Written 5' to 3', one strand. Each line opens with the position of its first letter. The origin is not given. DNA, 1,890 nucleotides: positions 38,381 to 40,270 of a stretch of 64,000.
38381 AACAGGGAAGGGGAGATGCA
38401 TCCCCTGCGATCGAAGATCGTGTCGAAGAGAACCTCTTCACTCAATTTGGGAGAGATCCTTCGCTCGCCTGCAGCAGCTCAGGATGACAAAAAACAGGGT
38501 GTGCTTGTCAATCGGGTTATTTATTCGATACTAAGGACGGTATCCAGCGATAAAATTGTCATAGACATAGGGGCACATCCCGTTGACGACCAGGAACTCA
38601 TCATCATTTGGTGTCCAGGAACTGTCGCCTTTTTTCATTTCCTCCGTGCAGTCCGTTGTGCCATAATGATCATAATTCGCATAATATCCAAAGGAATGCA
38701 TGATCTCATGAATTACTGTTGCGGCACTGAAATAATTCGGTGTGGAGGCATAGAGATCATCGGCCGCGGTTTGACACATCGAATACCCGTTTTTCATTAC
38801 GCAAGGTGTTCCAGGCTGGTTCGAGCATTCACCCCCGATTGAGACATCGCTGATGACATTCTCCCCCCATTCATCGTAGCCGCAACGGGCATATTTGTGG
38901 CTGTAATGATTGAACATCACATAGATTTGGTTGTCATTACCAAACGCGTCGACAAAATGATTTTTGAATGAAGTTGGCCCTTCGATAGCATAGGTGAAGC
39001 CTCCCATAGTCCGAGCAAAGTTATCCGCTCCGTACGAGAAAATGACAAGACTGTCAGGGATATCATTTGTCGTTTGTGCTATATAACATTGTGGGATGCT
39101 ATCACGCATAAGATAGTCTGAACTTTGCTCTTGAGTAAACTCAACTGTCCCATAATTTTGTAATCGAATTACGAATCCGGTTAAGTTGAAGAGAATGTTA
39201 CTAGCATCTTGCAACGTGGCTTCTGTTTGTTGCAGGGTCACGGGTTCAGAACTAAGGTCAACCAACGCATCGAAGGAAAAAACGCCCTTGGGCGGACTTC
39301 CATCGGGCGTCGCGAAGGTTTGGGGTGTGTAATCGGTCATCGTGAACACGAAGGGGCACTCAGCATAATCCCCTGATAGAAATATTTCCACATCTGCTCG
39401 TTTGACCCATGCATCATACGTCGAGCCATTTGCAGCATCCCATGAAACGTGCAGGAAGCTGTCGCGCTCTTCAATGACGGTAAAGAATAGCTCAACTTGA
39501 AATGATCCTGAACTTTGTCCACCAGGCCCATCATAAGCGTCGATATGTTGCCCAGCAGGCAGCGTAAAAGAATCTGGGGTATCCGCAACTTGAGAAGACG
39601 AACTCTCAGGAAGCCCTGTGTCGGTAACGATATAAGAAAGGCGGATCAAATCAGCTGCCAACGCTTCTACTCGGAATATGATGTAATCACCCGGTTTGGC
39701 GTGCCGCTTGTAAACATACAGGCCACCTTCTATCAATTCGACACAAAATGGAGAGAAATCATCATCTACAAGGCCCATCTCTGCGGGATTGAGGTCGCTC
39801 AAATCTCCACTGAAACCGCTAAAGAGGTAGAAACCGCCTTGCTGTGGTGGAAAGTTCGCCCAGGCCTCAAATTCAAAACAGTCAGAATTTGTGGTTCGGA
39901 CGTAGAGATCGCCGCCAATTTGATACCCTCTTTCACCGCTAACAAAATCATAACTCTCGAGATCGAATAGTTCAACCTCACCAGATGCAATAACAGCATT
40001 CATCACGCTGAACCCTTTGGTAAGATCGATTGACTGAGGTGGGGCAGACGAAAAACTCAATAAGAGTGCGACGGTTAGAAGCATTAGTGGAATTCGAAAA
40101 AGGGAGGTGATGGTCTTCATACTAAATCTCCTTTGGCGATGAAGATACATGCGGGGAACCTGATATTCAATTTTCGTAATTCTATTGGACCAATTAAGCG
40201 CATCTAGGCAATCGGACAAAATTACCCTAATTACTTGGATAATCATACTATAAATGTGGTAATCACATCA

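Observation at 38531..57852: Regulator-linked, paralog-rich operon of secreted lipoproteins carrying four divergent HExxH zincin domains (candidate undescribed extracellular system)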

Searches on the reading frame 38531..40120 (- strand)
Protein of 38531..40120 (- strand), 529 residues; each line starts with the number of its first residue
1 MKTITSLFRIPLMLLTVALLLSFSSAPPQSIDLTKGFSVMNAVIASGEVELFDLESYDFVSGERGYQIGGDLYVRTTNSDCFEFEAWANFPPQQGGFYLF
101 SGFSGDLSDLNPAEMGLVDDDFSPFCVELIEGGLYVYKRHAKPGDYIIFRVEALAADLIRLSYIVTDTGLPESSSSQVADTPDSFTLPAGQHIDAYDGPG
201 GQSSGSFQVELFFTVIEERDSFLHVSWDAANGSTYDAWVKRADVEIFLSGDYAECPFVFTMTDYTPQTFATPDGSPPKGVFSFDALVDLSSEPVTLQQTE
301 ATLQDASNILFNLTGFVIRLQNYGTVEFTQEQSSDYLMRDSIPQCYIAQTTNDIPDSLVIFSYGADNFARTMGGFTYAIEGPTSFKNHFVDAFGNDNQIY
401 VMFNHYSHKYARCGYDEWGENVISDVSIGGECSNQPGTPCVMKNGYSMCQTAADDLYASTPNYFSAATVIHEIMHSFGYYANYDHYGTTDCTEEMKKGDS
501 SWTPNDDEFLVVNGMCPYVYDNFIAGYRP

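Call 4: search_protein_families(library=pfam, proteins=[window:38531-40120:-], max_evalue=0.1)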
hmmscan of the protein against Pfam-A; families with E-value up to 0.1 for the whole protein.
window:38531-40120:- (529 aa): 1 family
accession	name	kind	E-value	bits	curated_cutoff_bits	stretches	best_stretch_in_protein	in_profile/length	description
PF01447.24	Peptidase_M4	-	0.043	14.7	22.4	1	324-434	10-107/145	Thermolysin metallopeptidase, catalytic domain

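Call 5: search_protein_families(library=ncbifam, proteins=[window:38531-40120:-], max_evalue=0.1)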
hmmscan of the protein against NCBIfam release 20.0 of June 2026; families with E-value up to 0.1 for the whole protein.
window:38531-40120:- (529 aa): 0 families

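Call 19: search_solved_structures(query=window:38531-40120:-, max_evalue=10)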
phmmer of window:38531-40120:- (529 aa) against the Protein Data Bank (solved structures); distinct sequences matched with E-value up to 10: 3.
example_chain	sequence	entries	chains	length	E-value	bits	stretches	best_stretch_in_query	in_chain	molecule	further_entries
6u8d_H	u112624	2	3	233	0.095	14.4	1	361-429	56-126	Heavy chain of Fab HCV2 | HCV2 Fab heavy chain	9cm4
4jq0_A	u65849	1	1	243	0.48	12.1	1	290-371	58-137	Fibroblast growth factor 12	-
1q1u_A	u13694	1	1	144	0.53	12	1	300-377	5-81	fibroblast growth factor homologous factor 1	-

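Call 43: find_homologous_proteins(query=window:38531-40120:-)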
Query window:38531-40120:- (529 aa): 50 proteins with E <= 0.001 among 8000 candidates.
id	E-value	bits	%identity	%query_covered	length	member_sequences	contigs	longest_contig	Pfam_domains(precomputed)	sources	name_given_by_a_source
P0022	0.0e+0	1230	100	100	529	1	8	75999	-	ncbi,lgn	-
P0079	1.7e-261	887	74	93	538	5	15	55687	-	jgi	-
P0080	1.4e-251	854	70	100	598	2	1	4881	-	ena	-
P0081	6.8e-243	825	68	100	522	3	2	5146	-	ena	-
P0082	7.3e-236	802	69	92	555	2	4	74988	-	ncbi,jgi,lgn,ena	-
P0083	5.4e-234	796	68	92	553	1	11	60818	-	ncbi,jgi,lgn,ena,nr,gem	ncbi:MAG: hypothetical protein HN855_13350 [Anaerolineae bacterium]|jgi:hypothetical protein|nr:hypo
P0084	1.3e-229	781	68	92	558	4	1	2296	-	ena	-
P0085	5.3e-226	769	84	77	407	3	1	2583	-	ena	-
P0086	2.3e-222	757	64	95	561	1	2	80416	-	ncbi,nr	ncbi:MAG: hypothetical protein GY755_05560 [Chloroflexi bacterium]|nr:hypothetical protein [Chlorofl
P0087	4.1e-202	691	59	96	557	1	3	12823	-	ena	-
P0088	3.1e-185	635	53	100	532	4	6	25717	-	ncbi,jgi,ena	-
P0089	4.8e-174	598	70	67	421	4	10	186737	-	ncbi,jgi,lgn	jgi:hypothetical protein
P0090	6.7e-165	568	67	68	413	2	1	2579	-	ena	-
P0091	1.2e-157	544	63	68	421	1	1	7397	-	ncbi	-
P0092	3.4e-157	542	59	74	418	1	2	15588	-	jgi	-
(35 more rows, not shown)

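Call 54: predict_structure(alignment_id=A4)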
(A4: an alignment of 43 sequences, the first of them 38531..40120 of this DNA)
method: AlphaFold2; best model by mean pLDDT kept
length: 529 residues; sequences in the alignment: 43
mean_pLDDT: 83.1   pTM: 0.58
mean pLDDT of the five models: 83.1, 81.3, 80.3, 79.4, 78.9
residues with pLDDT >= 90: 252; 70-90: 178; 50-70: 64; < 50: 35
segments of 3 or more residues with pLDDT < 50: 1-3, 25-38, 90-94, 171-179
pLDDT, mean of each block of 10 residues (from residue 1): 62 86 52 44 87 83 73 75 64 59 81 76 74 81 73 89 81 42 61 75 71 88 88 89 72 79 96 97 96 94 98 98 91 68 92 92 90 93 96 96 94 83 86 88 93 93 95 96 93 97 94 97 96
secondary structure, 60 per line:
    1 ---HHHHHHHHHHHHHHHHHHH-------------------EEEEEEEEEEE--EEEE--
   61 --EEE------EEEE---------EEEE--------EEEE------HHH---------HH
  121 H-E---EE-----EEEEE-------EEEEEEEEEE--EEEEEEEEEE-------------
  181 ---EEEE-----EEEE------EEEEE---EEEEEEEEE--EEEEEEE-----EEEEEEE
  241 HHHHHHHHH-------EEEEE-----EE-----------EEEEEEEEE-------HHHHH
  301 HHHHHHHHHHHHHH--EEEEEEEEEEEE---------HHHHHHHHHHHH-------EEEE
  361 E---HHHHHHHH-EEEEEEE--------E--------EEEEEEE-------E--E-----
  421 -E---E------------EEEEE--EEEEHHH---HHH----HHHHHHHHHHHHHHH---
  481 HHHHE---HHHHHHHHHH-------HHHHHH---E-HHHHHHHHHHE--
elements in order: H4-22 E42-52 E55-58 E63-65 E72-75 E85-88 E97-100 E134-138 E146-155 E158-167 E184-187 E193-196 E203-207 E211-219 E222-228 E234-240 H241-249 E257-261 E280-288 H296-314 E317-328 H338-349 E357-361 H365-372 E374-380 E398-404 E439-443 E446-449 H463-477 H481-484 H489-498 H506-511 H517-526

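Call 102: search_protein_families(library=padloc, proteins=[window:38531-40120:-], max_evalue=0.001)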
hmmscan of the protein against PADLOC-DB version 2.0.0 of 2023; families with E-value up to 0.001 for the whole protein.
window:38531-40120:- (529 aa): 0 families

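Call 103: search_solved_structures(query=A4, max_evalue=1)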
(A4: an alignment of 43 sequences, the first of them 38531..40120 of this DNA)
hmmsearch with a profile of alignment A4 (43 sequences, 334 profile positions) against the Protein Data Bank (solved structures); distinct sequences matched with E-value up to 1: 1.
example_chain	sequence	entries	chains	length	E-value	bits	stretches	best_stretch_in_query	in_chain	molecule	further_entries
8pjx_A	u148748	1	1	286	0.00028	23.1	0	177-212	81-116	SAKe6FR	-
